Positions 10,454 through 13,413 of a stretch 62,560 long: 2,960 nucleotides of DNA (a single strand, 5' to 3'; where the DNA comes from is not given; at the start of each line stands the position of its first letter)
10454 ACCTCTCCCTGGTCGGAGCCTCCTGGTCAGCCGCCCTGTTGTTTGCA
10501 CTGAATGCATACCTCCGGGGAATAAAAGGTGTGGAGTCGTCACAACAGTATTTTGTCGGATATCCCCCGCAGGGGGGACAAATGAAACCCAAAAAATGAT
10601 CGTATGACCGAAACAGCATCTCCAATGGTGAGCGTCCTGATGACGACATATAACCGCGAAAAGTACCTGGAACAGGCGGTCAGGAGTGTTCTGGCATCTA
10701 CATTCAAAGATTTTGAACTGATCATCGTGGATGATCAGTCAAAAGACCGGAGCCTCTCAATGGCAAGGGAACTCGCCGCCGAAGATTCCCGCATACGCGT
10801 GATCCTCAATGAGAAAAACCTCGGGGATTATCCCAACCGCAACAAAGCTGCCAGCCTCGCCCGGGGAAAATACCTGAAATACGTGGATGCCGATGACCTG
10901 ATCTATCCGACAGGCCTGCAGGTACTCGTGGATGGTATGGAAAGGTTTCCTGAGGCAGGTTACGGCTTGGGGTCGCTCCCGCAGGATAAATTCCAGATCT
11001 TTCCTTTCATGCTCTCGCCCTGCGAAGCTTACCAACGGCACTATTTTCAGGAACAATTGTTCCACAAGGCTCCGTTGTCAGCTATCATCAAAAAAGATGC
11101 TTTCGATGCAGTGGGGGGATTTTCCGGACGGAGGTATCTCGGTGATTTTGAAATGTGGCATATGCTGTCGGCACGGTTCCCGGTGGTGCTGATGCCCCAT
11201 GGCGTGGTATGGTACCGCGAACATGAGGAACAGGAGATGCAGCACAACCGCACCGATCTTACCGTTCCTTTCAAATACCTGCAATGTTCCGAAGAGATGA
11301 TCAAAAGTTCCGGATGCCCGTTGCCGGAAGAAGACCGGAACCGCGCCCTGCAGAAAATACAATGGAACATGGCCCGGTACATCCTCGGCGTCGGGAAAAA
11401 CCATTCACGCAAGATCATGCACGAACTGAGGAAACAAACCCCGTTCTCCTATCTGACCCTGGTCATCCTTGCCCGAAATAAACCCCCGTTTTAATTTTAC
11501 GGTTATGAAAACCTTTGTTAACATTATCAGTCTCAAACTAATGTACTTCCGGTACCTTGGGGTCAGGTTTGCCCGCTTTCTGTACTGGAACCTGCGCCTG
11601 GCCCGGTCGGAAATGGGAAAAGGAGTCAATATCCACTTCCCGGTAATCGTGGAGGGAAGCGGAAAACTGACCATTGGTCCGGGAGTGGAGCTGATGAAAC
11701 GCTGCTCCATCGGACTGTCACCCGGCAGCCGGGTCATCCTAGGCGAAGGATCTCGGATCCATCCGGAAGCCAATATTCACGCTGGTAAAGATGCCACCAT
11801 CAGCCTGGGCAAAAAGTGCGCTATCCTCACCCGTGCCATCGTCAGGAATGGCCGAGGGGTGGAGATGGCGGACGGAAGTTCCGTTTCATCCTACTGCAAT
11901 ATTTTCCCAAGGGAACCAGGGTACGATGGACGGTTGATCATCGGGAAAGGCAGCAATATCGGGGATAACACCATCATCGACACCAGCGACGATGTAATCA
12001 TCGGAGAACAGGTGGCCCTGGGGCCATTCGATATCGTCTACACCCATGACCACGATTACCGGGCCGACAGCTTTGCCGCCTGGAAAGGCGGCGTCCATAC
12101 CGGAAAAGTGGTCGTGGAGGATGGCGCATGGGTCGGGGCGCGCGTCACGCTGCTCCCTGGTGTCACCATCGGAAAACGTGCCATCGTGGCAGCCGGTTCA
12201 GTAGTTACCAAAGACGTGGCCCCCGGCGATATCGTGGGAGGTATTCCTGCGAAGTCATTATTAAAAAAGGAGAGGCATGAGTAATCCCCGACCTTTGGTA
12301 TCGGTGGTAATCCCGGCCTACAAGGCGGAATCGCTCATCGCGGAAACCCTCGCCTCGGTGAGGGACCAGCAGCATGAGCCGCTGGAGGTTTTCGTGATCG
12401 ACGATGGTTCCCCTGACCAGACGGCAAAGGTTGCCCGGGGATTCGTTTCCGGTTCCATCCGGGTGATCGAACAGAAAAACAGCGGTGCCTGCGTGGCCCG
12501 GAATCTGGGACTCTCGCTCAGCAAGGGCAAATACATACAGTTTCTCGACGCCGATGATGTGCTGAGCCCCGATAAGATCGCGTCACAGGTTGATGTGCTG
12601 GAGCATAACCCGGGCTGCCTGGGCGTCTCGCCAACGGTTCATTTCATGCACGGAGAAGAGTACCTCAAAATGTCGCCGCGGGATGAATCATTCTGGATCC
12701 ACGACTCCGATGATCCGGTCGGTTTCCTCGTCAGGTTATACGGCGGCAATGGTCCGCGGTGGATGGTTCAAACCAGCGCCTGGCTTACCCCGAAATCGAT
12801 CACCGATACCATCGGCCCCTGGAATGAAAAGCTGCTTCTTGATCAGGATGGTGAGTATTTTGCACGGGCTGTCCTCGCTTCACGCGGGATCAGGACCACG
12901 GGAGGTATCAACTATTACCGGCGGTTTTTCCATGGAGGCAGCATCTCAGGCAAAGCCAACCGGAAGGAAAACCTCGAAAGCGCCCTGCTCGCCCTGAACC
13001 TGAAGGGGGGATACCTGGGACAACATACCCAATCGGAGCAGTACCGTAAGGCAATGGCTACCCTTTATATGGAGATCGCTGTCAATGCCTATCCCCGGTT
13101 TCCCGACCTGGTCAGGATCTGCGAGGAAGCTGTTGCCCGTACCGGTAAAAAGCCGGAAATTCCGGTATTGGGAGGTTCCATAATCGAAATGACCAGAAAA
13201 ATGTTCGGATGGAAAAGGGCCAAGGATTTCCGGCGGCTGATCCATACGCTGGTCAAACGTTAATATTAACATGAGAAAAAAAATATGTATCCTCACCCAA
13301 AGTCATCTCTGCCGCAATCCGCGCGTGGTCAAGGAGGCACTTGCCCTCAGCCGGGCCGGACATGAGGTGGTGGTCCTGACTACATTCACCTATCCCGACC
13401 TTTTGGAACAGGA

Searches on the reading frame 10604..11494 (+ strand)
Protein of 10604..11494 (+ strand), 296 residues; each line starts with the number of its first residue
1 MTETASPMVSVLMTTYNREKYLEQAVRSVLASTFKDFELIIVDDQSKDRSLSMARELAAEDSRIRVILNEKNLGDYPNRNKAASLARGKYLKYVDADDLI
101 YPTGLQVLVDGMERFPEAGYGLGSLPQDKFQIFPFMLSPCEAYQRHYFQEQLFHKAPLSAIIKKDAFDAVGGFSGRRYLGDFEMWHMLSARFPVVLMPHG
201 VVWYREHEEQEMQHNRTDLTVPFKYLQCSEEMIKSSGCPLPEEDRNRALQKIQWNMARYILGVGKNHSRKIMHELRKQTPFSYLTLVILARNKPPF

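Call 4: search_protein_families(library=pfam, proteins=[window:10604-11494:+], max_evalue=0.01)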
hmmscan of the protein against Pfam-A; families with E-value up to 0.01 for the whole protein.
window:10604-11494:+ (296 aa): 4 families
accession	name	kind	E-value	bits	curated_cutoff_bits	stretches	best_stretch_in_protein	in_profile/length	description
PF00535.33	Glycos_transf_2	-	3.3e-32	112.2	23.3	1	10-169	1-166/168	Glycosyl transferase family 2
PF13641.12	Glyco_tranf_2_3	-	5e-11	43.5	27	1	7-116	1-114/230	Glycosyltransferase like family 2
PF10111.15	Glyco_tranf_2_2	-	6.4e-09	36.1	27.3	1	16-102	7-96/276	Glycosyltransferase like family 2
PF13704.12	Glyco_tranf_2_4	-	0.0042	18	27.5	1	17-101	2-85/98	Glycosyl transferase family 2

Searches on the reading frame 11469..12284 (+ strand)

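Call 3: search_protein_families(library=pfam, proteins=[window:11469-12284:+], max_evalue=0.01)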
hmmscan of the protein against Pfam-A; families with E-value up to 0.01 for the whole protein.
window:11469-12284:+ (271 aa): 3 families
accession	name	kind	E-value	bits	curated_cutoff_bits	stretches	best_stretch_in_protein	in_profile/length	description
PF00132.30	Hexapep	-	1.8e-13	50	27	1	214-248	2-36/36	Bacterial transferase hexapeptide (six repeats)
PF14602.12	Hexapep_2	-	4e-07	30.1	27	1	214-248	2-34/34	Hexapeptide repeat of succinyl-transferase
PF25084.1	LbH_EIF2B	-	4.7e-05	23.8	54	0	155-249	21-102/105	EIF2B subunit epsilon LbH domain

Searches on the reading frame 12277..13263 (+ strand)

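Call 3: search_protein_families(library=pfam, proteins=[window:12277-13263:+], max_evalue=0.01)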
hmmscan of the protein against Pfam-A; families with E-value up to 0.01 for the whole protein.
window:12277-13263:+ (328 aa): 3 families
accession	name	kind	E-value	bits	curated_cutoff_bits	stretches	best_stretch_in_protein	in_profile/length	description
PF00535.33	Glycos_transf_2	-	2.3e-32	112.7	23.3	1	9-134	1-130/168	Glycosyl transferase family 2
PF10111.15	Glyco_tranf_2_2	-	6.7e-15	55.7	27.3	1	9-124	1-127/276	Glycosyltransferase like family 2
PF13641.12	Glyco_tranf_2_3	-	2.2e-14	54.5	27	1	6-131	2-133/230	Glycosyltransferase like family 2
